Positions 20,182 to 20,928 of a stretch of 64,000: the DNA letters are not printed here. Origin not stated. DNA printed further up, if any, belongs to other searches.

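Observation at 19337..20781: AT-rich cassette: small membrane proteins plus a translationally coupled PD-(D/E)xK nuclease, next to a toxin-antitoxin and IS cluster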

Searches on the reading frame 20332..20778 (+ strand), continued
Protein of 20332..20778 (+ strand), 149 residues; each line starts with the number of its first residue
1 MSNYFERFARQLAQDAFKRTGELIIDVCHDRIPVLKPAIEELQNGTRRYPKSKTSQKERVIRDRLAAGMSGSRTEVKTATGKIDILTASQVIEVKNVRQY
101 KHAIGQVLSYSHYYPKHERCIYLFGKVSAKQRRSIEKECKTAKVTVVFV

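Call 71: get_annotated_region(hit=H5, flank=4000)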
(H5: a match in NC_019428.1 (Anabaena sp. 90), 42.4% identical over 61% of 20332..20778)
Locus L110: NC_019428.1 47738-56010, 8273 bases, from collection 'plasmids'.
description: Anabaena sp. 90 plasmid pANA01, complete sequence
organism: Anabaena sp. 90 (NCBI taxid 46234)
taxonomy: Bacteria; Cyanobacteriota; Cyanophyceae; Nostocales; Nostocaceae; Anabaena; Anabaena sp. 90
host: -; source: -; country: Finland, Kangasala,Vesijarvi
typing (MOB-suite, as given by PLSDB): non-mobilizable; replicon rep_cluster_1727
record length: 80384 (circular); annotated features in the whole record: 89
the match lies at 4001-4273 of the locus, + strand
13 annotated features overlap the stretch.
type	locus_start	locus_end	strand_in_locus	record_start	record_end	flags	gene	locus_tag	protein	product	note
CDS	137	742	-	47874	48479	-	-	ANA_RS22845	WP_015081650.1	hypothetical protein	-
CDS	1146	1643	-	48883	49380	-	-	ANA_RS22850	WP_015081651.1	hypothetical protein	-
CDS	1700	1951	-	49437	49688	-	-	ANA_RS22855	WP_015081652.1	transcriptional regulator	-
CDS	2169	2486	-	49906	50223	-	-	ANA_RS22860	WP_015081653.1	hypothetical protein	-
CDS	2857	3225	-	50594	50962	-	-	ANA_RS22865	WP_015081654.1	hypothetical protein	-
CDS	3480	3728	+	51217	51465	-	-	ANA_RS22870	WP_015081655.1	hypothetical protein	-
CDS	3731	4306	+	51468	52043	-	-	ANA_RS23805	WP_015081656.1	hypothetical protein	-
CDS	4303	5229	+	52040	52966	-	-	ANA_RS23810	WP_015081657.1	hypothetical protein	-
CDS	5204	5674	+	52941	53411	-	-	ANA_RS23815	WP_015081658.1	hypothetical protein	-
CDS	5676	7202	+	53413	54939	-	-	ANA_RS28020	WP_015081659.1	hypothetical protein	-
CDS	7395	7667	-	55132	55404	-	-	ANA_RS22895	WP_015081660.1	hypothetical protein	-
CDS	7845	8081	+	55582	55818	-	-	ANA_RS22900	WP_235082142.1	hypothetical protein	-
CDS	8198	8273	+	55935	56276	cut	-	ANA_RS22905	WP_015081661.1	hypothetical protein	-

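Call 72: search_protein_families(library=pfam, proteins=[L108:3701-4312:+, L109:3725-4327:+, L110:3731-4306:+, L109:4512-5324:+, L110:4303-5229:+, L108:2912-3637:+, L109:2573-3613:+, L108:4369-4671:+], max_evalue=0.01)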
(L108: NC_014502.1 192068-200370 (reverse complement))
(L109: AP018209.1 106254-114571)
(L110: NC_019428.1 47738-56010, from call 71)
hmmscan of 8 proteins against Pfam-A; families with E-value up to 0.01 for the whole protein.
L108:3701-4312:+ (203 aa): 0 families

L109:3725-4327:+ (200 aa): 1 family
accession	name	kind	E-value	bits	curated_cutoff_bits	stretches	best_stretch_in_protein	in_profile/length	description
PF02498.22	Bro-N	-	1.7e-08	35.4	25.6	1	17-106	2-88/96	BRO family, N-terminal domain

L110:3731-4306:+ (191 aa): 1 family
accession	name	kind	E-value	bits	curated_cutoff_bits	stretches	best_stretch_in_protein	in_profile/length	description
PF14502.12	HTH_41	-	0.0088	15.9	25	0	48-77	5-34/48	Helix-turn-helix domain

L109:4512-5324:+ (270 aa): 2 families
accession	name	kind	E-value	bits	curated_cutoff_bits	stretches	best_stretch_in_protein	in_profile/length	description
PF02498.22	Bro-N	-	3.7e-08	34.3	25.6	1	18-117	3-95/96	BRO family, N-terminal domain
PF25617.1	PhiKZ_gp86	-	0.0099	15.3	26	0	81-171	188-275/408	Bacteriophage PhiKZ vertex-binding protein gp86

L110:4303-5229:+ (308 aa): 0 families

L108:2912-3637:+ (241 aa): 0 families

L109:2573-3613:+ (346 aa): 0 families

L108:4369-4671:+ (100 aa): 0 families

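Call 74: fold_search(model_id=the predicted structure, library=viral)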
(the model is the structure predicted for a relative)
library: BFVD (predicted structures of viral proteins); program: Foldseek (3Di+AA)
matches with E <= 10: 992; with E <= 0.001: 11
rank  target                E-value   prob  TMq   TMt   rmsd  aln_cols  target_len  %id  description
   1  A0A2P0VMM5            5.7e-11  1.00  0.59  0.60   1.2        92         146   39  Uncharacterized protein [Tetraselmis virus 1]
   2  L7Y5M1                1.0e-09  1.00  0.62  0.29   5.0       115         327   33  Putative KilA-N domain-containing protein [Megavirus lba]
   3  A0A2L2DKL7            1.1e-09  1.00  0.62  0.35   3.2       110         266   34  N domain-containing protein [Acanthamoeba polyphaga mimivirus]
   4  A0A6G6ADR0            1.6e-09  1.00  0.62  0.75   7.1       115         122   31  KilA-n domain-containing protein [Borely moumouvirus]
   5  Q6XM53                1.2e-08  1.00  0.59  0.23  10.7       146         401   29  FirrV-1-A34 [Feldmannia irregularis virus a]
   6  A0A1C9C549            1.1e-07  1.00  0.56  0.39   6.8       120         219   30  Putative Kila-N domain-containing protein [Heterosigma akashiwo virus 01]
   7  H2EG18                2.4e-07  1.00  0.56  0.60  10.9       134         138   27  Putative KilA-N domain-containing protein [Moumouvirus sp. 'Monve']
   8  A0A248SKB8            3.4e-06  1.00  0.57  0.53  16.2       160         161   20  (no name in the UniProt tables at hand)
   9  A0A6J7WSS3            3.5e-05  1.00  0.44  0.45   4.5       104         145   25  Uncharacterized protein [uncultured Caudovirales phage]
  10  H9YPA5                4.6e-05  1.00  0.50  0.50   2.9       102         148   24  (no name in the UniProt tables at hand)
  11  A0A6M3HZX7            2.6e-04  1.00  0.50  0.62   4.4       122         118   21  (no name in the UniProt tables at hand)
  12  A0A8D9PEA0            1.6e-03  0.97  0.38  0.32  15.7       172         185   10  Endonuclease Like Protein [Bacteriophage sp.]
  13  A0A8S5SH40            2.7e-03  0.90  0.34  0.18  13.3       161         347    9  Endonuclease-like protein [Siphoviridae sp. ctBCr48]
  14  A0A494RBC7            4.0e-03  1.00  0.44  0.45   4.1       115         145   13  (no name in the UniProt tables at hand)
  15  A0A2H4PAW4            4.3e-03  1.00  0.52  0.13   2.8       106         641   18  (no name in the UniProt tables at hand)
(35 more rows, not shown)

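Call 98: search_solved_structures(query=A3, max_evalue=10, show_alignments=2)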
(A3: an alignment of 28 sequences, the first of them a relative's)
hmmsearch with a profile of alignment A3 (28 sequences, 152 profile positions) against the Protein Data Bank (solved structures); distinct sequences matched with E-value up to 10: 4.
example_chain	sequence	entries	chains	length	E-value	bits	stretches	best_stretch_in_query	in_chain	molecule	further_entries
8i3e_A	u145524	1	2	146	0.8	12.8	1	1-61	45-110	ELKS/Rab6-interacting/CAST family member 1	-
8fs8_A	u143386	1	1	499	1.1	12.4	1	59-127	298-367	Checkpoint protein RAD24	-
8fs4_A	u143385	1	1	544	1.3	12.1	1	58-127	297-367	Checkpoint protein RAD24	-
8fs3_A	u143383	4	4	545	1.3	12.1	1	58-127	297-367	Checkpoint protein RAD24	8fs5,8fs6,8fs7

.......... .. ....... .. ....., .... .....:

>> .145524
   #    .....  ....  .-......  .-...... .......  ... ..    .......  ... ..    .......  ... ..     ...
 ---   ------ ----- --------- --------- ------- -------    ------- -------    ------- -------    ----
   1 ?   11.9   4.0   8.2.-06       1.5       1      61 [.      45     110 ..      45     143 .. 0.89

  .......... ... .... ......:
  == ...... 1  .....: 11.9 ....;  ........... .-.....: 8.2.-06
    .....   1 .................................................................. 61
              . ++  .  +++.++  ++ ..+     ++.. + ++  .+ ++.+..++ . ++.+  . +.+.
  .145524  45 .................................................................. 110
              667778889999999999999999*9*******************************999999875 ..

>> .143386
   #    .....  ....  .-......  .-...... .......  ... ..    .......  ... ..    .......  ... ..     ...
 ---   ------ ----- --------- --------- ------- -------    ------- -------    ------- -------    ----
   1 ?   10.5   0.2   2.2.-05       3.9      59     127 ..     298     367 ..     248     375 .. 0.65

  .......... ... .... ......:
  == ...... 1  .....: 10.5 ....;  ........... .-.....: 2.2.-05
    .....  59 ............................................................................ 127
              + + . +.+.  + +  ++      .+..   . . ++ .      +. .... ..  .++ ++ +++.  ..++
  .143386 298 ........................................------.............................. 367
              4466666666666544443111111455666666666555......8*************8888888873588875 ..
